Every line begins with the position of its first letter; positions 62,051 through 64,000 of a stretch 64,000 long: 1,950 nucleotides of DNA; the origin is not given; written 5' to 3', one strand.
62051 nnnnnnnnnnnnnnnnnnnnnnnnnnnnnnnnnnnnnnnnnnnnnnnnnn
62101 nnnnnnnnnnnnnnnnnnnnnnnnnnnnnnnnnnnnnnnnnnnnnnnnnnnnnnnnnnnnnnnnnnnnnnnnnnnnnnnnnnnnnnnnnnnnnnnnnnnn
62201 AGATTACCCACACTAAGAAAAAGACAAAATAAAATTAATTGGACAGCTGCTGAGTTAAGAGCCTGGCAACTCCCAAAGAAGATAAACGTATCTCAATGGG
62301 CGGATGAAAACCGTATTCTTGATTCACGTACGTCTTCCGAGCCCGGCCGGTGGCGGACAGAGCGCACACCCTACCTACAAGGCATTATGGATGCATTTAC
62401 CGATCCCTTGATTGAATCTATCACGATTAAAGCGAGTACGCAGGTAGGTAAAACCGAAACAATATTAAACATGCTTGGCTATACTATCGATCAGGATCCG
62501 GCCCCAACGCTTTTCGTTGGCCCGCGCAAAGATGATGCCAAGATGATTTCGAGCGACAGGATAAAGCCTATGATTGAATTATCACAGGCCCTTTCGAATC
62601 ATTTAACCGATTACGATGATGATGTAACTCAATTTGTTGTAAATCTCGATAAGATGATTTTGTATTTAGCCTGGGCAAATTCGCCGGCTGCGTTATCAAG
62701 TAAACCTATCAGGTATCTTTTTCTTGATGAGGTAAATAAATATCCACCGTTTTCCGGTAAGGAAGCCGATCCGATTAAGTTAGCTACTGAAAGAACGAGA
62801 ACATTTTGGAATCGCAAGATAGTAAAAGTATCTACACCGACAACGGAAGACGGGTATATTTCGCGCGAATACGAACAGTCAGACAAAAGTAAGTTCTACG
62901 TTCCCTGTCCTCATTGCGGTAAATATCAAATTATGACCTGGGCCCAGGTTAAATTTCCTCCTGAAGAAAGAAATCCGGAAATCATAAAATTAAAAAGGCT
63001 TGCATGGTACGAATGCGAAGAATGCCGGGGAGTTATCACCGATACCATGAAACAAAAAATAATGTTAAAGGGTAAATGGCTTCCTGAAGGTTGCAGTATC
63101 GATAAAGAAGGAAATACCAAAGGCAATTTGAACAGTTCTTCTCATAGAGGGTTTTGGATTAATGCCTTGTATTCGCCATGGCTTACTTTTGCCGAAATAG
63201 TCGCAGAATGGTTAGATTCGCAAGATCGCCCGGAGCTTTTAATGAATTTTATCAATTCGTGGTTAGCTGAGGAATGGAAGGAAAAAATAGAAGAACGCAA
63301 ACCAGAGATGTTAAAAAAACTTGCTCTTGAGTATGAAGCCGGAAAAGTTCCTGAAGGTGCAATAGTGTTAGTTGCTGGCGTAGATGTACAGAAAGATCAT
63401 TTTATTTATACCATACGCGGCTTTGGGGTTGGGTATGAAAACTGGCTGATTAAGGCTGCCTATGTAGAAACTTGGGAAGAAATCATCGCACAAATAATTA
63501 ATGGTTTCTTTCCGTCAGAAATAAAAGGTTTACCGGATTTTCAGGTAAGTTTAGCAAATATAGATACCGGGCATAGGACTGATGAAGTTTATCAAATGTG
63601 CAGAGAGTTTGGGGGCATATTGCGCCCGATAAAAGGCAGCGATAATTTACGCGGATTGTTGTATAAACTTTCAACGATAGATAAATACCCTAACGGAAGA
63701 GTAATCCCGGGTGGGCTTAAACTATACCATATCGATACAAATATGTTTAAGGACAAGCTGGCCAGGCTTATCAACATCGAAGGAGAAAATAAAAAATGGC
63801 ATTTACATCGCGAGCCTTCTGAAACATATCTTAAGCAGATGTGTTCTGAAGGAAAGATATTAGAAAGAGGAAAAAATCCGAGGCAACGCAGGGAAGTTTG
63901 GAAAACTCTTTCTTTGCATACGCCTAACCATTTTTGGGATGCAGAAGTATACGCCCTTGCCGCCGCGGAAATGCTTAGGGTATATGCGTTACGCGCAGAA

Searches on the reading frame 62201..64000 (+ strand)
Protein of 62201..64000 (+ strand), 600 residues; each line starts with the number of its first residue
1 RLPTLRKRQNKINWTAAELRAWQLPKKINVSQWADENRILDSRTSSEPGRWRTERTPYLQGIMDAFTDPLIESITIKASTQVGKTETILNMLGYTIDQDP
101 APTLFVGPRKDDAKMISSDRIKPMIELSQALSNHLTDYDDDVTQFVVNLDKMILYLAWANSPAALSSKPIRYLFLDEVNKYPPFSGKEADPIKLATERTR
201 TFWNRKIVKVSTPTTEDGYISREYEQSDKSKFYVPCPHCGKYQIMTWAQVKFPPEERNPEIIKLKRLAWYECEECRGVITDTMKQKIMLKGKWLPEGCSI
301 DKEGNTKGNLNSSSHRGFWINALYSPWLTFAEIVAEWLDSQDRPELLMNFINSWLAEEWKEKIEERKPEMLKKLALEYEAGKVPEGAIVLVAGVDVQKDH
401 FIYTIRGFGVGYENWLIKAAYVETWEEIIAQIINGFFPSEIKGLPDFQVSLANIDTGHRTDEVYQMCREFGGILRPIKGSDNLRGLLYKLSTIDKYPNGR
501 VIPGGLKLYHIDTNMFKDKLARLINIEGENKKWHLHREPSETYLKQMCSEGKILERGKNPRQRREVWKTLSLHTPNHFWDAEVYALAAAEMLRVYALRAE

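Call 35: search_protein_families(library=phrogs, proteins=[window:62201-64000:+], max_evalue=0.0001)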
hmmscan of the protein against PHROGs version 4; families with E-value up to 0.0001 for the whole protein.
window:62201-64000:+ (600 aa): 10 families
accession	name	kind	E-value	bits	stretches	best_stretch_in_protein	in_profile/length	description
phrog_15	-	head and packaging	7.5e-187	625.2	1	11-594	338-923/1330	terminase large subunit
phrog_675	-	head and packaging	1.7e-35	123.4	1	29-590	23-548/576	terminase large subunit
phrog_21311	-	head and packaging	1.5e-26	94.7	1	109-300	3-196/218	terminase large subunit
phrog_15657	-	unknown function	2.3e-23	83.9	1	290-518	4-229/230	-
phrog_3925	-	head and packaging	1.6e-18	67.8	1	25-125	37-135/150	terminase large subunit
phrog_16406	-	unknown function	1.4e-15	58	1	228-418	16-208/601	-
phrog_2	-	head and packaging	1.2e-10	41.8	1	13-514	221-549/807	terminase large subunit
phrog_4145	-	head and packaging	1.3e-08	35.4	1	13-125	13-123/209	terminase large subunit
phrog_33134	-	head and packaging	6.8e-08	33.9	1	271-349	25-103/132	terminase large subunit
phrog_12876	-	head and packaging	4.4e-06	27.5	1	112-251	5-135/235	terminase large subunit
